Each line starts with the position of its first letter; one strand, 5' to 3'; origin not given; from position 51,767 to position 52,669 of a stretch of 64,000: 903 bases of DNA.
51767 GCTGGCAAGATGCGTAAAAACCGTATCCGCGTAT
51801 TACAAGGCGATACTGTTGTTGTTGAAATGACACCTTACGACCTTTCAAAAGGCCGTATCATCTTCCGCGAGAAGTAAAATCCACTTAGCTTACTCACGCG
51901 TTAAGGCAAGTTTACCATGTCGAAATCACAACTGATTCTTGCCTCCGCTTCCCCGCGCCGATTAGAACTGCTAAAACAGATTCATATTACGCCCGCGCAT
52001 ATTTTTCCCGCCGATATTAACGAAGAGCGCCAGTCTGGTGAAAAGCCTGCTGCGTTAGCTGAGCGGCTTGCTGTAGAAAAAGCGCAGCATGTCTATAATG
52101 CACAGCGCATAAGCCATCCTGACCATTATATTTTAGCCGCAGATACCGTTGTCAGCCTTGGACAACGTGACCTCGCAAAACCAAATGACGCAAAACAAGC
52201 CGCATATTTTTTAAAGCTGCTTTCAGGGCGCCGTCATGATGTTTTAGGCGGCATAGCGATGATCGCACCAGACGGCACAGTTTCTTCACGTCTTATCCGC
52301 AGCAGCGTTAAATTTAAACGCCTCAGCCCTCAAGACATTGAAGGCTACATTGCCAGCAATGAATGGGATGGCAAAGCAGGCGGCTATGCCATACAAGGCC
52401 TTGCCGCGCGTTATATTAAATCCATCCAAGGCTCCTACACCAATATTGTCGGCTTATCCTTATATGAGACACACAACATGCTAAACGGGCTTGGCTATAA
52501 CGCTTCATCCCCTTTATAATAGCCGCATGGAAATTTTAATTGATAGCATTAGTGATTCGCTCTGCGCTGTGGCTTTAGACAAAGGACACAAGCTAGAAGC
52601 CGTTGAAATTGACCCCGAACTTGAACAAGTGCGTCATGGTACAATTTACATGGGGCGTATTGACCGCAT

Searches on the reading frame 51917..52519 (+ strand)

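Call 23: search_protein_families(library=pfam, proteins=[window:51917-52519:+], max_evalue=0.001)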
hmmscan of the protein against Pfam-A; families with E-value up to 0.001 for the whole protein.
window:51917-52519:+ (200 aa): 1 family
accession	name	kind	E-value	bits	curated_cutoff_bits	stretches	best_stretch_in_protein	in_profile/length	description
PF02545.19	Maf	-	4.9e-54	183.3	27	1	5-190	1-185/187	Maf-like protein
